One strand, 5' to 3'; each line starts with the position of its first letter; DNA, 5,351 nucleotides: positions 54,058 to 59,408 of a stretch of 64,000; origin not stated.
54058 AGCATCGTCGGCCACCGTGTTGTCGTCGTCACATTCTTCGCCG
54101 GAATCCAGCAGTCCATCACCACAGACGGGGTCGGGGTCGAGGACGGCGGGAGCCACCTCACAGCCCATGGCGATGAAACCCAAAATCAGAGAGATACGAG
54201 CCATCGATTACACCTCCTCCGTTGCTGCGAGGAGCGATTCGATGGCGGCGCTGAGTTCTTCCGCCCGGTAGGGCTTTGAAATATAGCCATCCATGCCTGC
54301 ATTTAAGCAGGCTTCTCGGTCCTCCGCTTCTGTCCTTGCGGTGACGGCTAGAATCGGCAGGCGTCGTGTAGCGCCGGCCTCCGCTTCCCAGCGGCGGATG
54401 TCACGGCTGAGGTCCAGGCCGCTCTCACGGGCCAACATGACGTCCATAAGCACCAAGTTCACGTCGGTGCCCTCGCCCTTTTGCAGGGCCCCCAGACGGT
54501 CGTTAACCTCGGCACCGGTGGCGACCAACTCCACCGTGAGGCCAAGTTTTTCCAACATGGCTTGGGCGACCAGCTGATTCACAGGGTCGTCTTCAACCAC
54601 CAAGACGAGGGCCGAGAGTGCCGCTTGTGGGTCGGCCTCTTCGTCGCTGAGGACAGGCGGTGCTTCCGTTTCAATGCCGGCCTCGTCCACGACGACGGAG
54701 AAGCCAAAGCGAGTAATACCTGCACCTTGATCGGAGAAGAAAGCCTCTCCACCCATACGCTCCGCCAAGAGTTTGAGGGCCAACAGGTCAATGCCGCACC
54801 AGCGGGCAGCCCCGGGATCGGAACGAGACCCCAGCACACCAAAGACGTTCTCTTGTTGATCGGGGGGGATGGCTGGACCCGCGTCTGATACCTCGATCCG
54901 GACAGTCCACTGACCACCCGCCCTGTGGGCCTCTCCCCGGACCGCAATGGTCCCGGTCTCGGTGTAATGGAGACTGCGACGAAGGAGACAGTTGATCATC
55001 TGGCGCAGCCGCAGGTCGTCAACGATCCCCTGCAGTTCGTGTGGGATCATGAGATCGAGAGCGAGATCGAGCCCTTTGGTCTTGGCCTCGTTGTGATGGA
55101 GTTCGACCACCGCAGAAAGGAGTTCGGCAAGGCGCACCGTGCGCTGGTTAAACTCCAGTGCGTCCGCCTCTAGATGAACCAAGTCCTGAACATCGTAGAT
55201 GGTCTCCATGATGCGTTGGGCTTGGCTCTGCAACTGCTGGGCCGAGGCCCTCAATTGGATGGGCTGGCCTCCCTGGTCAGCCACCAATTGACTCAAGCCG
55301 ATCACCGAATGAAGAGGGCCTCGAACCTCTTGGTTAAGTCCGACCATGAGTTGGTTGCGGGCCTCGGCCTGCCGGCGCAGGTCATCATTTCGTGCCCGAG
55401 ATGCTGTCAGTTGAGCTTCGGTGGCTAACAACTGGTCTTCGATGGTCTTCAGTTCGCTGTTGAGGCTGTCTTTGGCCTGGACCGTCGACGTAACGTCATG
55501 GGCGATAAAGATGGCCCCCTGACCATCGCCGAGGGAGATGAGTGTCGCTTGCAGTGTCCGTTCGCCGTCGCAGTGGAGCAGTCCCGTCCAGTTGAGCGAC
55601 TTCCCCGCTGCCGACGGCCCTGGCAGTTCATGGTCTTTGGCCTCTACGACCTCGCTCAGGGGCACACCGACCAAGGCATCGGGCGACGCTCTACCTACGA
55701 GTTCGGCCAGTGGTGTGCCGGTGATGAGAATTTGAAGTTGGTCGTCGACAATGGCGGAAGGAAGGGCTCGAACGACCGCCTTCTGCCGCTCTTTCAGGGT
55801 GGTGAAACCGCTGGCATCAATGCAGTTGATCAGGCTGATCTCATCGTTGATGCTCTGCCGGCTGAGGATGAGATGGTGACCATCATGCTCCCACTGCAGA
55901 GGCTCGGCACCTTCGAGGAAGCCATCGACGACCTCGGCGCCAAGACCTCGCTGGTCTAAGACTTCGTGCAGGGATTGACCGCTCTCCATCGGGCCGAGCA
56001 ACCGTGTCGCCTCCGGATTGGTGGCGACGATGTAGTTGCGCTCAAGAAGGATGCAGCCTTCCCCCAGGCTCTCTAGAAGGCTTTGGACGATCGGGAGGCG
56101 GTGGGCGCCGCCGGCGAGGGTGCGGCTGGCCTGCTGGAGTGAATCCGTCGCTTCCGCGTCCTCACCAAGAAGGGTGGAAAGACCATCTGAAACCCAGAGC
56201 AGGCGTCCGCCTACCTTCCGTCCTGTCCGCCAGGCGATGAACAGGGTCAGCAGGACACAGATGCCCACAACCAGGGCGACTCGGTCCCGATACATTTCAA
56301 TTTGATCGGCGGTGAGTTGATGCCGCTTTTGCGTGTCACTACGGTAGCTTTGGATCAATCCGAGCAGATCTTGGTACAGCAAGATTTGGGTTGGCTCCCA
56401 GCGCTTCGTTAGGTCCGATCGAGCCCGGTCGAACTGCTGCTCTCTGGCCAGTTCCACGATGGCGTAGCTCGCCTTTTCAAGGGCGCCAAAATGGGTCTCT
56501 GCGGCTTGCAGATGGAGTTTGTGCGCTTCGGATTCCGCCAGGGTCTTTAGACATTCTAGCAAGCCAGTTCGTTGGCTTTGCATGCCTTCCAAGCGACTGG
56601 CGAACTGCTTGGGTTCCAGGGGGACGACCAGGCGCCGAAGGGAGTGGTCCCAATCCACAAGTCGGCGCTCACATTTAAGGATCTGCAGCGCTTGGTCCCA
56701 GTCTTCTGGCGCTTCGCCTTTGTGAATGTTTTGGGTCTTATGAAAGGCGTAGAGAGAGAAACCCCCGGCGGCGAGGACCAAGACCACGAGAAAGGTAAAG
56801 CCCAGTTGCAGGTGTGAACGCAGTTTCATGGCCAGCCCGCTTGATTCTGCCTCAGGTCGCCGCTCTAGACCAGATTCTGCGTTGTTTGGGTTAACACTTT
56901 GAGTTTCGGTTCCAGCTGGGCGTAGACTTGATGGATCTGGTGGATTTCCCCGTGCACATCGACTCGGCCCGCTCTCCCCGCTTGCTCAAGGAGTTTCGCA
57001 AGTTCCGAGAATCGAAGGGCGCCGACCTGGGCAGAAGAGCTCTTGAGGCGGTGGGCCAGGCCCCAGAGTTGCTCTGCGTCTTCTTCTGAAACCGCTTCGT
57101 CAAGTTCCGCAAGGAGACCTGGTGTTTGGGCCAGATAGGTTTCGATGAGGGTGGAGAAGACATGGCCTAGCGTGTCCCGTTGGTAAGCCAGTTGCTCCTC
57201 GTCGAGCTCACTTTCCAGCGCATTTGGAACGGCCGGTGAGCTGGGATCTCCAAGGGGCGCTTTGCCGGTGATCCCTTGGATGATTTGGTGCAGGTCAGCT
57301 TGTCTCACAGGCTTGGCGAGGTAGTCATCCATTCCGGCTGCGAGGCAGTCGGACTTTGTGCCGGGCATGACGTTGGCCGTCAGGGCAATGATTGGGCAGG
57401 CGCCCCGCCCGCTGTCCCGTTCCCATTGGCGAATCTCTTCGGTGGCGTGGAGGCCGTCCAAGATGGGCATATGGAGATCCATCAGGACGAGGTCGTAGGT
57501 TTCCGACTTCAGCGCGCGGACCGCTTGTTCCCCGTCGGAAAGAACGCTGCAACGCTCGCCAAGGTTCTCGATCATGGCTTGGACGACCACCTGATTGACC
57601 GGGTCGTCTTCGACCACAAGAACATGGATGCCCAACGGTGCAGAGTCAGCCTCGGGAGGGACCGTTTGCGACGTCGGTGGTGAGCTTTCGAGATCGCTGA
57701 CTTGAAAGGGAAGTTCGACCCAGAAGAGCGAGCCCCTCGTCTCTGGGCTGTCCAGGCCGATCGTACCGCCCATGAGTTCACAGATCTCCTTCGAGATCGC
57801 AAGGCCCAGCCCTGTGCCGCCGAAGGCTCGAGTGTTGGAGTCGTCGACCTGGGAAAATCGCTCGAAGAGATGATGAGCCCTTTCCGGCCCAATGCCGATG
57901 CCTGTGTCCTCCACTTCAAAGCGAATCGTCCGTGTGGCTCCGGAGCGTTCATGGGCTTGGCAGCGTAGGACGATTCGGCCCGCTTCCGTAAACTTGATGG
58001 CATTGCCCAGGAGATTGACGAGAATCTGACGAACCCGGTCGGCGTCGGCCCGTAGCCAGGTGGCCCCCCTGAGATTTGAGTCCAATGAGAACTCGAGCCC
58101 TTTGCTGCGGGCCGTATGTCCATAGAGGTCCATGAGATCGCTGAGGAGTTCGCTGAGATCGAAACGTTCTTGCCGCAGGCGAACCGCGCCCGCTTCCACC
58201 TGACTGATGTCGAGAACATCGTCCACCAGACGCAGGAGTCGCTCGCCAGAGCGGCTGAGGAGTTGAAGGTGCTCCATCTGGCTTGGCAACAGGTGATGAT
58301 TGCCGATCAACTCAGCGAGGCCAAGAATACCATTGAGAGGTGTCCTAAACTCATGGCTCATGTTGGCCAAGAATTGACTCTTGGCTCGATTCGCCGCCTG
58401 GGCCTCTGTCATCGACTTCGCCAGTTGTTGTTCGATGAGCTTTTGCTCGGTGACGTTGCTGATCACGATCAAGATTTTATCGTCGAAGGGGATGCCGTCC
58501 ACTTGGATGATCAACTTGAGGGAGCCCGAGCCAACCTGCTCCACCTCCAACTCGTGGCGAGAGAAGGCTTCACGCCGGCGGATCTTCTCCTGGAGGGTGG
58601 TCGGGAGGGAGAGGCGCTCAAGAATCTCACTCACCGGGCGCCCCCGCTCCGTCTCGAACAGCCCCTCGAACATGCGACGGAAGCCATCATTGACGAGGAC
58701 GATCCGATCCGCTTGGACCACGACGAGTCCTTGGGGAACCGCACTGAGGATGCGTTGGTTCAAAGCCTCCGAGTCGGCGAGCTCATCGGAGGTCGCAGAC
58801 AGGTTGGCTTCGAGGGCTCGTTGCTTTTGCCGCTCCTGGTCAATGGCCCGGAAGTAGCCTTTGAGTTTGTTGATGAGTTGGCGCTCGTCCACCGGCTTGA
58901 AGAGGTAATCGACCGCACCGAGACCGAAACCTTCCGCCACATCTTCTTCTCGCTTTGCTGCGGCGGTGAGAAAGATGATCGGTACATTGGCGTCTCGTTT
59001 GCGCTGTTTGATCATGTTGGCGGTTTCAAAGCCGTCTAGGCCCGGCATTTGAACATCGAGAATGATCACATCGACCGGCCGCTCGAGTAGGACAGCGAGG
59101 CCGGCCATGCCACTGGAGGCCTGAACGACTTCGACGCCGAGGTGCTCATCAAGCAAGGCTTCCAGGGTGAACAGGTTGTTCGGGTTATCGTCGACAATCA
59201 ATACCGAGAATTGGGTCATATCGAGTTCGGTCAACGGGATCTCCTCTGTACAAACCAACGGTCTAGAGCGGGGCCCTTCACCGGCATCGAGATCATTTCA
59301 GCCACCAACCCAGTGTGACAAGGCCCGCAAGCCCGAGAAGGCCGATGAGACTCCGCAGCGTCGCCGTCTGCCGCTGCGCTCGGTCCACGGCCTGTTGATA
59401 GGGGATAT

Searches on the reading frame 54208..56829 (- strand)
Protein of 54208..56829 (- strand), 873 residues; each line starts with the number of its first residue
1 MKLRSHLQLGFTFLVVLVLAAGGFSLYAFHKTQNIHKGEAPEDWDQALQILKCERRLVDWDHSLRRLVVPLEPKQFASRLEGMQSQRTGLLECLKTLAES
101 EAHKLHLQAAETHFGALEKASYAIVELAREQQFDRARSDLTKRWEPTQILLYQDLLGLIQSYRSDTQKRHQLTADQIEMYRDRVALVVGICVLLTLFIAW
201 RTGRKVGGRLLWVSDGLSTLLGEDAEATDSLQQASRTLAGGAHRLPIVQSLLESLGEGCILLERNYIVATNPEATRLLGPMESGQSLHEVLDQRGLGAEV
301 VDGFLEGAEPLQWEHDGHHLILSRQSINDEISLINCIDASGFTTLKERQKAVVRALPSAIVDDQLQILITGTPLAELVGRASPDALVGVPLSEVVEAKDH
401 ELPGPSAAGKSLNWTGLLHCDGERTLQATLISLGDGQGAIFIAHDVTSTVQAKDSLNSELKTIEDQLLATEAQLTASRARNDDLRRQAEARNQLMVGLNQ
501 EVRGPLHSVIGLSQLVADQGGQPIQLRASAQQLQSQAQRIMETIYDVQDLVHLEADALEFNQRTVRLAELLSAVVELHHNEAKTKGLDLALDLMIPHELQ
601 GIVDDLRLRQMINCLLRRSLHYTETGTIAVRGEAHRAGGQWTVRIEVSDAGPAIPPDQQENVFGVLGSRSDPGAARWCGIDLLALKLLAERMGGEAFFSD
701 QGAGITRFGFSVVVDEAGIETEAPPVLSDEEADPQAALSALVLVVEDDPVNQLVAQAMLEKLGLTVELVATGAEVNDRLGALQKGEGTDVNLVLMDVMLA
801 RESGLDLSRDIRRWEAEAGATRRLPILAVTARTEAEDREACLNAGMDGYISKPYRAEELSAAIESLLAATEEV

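Call 33: search_protein_families(library=pfam, max_evalue=0.00001, proteins=[window:54208-56829:-])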
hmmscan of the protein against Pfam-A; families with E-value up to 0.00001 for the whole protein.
window:54208-56829:- (873 aa): 3 families
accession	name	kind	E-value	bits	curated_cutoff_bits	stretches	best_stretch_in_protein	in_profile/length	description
PF00072.30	Response_reg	-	3.2e-21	76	30.2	1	742-864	1-111/111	Response regulator receiver domain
PF02518.31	HATPase_c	-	5.6e-09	36.9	26.4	1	604-709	2-104/111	Histidine kinase-, DNA gyrase B-, and HSP90-like ATPase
PF00512.31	HisKA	-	9e-06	26.1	26.9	0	491-555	2-65/66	His Kinase A (phospho-acceptor) domain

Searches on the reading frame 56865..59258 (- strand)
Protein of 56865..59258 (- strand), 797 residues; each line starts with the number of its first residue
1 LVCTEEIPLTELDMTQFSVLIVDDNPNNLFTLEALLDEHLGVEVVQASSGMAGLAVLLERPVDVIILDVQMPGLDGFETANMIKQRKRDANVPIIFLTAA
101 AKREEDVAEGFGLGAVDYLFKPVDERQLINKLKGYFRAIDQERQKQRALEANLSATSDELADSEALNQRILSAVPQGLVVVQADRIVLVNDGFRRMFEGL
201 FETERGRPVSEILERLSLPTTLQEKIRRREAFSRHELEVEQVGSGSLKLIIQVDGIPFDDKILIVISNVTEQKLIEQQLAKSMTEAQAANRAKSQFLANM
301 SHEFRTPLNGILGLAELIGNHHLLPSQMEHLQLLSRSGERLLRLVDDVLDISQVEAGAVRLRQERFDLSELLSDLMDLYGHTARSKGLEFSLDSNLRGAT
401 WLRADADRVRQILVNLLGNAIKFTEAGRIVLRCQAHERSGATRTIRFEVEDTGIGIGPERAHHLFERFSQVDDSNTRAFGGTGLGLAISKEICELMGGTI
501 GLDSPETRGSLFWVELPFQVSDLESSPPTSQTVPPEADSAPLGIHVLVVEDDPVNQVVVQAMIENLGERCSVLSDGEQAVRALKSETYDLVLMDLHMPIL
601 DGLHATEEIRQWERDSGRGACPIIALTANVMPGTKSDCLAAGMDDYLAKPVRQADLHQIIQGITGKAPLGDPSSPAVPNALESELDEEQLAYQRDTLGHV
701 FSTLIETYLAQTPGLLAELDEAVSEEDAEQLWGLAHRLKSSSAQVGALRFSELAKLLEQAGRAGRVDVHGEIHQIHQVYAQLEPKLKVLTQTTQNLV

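Call 33: search_protein_families(library=pfam, max_evalue=0.00001, proteins=[window:56865-59258:-])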
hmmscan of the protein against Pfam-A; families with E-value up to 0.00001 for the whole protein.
window:56865-59258:- (797 aa): 4 families
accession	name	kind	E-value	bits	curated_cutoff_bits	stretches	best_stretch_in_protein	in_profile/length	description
PF00072.30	Response_reg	-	2.3e-55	185.9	30.2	2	19-132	1-110/111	Response regulator receiver domain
PF02518.31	HATPase_c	-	1.1e-29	103.5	26.4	1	405-519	2-110/111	Histidine kinase-, DNA gyrase B-, and HSP90-like ATPase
PF00512.31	HisKA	-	3e-20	72.5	26.9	1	292-357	1-66/66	His Kinase A (phospho-acceptor) domain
PF01627.28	Hpt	-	5.4e-12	46.2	24.6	1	704-782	2-81/84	Hpt domain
